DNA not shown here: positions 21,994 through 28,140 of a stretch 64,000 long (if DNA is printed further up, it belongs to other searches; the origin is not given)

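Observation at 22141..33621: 3,826-aa pilus-linked adhesin built from six cap+LRR+linker modules on a long Ig-like stalk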

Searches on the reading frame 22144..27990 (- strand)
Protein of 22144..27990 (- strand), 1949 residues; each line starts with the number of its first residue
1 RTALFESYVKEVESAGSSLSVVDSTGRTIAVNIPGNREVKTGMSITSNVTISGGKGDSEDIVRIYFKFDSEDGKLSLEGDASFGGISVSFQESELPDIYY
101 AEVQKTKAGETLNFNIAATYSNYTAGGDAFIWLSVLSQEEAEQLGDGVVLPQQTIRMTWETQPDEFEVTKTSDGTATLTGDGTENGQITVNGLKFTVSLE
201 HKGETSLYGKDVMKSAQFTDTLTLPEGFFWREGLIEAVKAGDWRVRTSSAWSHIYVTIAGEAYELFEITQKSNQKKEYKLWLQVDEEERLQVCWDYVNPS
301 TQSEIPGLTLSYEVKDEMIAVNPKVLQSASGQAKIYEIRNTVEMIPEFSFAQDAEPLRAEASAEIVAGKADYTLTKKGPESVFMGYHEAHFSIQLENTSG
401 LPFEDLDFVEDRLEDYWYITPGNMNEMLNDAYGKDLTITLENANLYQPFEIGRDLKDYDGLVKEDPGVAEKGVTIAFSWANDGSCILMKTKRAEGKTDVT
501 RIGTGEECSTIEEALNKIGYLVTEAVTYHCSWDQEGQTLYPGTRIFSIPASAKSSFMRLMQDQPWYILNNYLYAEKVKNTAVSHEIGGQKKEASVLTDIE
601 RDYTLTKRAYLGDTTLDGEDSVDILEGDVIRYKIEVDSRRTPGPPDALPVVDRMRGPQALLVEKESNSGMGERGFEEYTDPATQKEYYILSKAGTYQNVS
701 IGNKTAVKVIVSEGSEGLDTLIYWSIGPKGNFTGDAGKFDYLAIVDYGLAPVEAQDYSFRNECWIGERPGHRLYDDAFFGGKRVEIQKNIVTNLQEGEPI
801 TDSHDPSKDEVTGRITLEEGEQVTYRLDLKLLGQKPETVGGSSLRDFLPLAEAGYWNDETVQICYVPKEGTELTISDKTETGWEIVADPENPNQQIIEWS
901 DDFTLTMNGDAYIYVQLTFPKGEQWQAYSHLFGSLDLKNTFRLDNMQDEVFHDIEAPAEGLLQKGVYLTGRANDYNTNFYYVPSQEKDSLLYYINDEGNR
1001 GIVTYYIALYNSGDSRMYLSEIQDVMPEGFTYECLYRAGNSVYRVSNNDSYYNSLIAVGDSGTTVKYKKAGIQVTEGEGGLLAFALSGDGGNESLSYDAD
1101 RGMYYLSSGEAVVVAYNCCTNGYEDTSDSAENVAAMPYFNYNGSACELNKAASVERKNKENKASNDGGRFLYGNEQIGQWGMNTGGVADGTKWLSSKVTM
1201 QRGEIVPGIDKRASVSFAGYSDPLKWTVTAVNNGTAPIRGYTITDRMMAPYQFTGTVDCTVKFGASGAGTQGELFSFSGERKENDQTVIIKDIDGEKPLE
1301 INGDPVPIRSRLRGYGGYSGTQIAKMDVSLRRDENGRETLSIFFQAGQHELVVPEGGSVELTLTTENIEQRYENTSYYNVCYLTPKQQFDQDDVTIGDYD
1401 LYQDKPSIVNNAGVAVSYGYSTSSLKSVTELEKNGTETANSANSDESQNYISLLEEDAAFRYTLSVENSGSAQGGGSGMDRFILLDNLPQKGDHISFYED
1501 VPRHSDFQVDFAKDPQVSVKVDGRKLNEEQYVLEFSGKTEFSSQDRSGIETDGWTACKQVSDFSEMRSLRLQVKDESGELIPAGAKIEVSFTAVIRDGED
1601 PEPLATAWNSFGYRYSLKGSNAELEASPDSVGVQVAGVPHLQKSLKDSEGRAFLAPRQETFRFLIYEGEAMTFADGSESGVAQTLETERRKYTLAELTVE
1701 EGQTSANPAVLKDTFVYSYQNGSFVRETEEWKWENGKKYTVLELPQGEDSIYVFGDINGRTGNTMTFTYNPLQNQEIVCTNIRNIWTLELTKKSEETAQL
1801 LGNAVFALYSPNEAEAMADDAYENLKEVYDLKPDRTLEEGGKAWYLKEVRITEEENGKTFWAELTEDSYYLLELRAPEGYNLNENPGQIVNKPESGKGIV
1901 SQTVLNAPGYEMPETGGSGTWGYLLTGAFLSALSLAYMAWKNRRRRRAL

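Call 21: find_related_loci(query=A1, collection=genome_contigs, flank=10000)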
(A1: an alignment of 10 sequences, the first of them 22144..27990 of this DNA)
Query A1 (1949 aa) in genome_contigs; peptide patterns used: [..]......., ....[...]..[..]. (x = any residue, [..] = any of these).
229 stretches matched a pattern; 106 encode a relative of the query (tblastn E <= 1e-3); the best 80 are kept; 77 distinct loci.
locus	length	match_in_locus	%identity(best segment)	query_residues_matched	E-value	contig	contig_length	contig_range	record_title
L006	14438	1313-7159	37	15-1912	0e+0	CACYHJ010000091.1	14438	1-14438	MAG: Ruminococcaceae bacterium isolate RUG11941 genome assembly, contig: RUG11941_asm_91, whole genome shotgun sequence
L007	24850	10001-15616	32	61-1947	0e+0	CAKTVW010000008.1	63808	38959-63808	MAG: uncultured Oscillospiraceae bacterium isolate REFINED_METABAT215_TOP10_CONTIGS_1500_ASSEMBLY_K77_MERGED__Hadza_MoBi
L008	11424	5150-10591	31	35-1783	0e+0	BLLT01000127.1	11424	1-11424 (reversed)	Lachnospiraceae bacterium IMSAGC_002 DNA, IMSAGC_002_contig_127, whole genome shotgun sequence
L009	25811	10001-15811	30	47-1935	0e+0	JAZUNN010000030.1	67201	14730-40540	MAG: Acutalibacteraceae bacterium isolate T1900044885_TS20190351.MAGScoT_cleanbin_000025 SGB_3224_k141_1403462, whole ge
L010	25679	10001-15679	31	41-1946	0e+0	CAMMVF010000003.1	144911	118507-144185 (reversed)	MAG: uncultured Clostridia bacterium isolate ERR4836950_bin.25_MetaWRAP_v1.1_MAG genome assembly, contig: NODE_50_length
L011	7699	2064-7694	31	35-1930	0e+0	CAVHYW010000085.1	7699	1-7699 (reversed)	bacterium isolate G02653-L1_cleanbin_000028 genome assembly, contig: Spades_G02653-L1_contig_6238, whole genome shotgun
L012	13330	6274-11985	30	35-1947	0e+0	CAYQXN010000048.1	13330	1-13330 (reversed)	MAG TPA_asm: uncultured Ruminococcus sp. isolate SRP222994_co1_483 genome assembly, contig: NODE_9815_length_13330_cov_5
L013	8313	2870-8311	30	35-1876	0e+0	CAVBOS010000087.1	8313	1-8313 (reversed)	Lachnospiraceae bacterium isolate SRR8978227_cleanbin_000001 genome assembly, contig: Spades_SRR8978227_contig_323, whol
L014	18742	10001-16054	30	35-1946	0e+0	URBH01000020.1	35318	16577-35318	uncultured Clostridiales bacterium isolate UMGS838 genome assembly, contig: NODE_1497_length_35318_cov_6.902561, whole g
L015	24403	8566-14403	31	58-1944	0e+0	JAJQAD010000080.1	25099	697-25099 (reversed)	MAG: Clostridiales bacterium isolate BH.7_4 NODE_142_length_25099_cov_8.313009, whole genome shotgun sequence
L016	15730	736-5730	31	111-1751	0e+0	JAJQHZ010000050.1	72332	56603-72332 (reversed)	MAG: Lachnospiraceae bacterium isolate U.6_9 NODE_55_length_72332_cov_22.296969, whole genome shotgun sequence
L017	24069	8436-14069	29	88-1900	0e+0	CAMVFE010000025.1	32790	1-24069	MAG TPA_asm: uncultured Clostridia bacterium isolate SRR8387714_bin.95_metaWRAP_v1.3_MAG genome assembly, contig: ERZ142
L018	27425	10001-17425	29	32-1947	0e+0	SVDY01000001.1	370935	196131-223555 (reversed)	MAG: Lachnospiraceae bacterium isolate SIG292 NODE_7_length_370935_cov_13.694058, whole genome shotgun sequence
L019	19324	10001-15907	30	48-1947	0e+0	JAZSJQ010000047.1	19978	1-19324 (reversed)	MAG: Acutalibacteraceae bacterium isolate T1900044564_TS20190030.MAGScoT_cleanbin_000025 SGB_387_k141_2491455, whole gen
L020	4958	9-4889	29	285-1943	1e-180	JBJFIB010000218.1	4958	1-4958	MAG: Acutalibacteraceae bacterium isolate PUUB61_bin.007 NODE_8716_length_4958_cov_8.000000, whole genome shotgun sequen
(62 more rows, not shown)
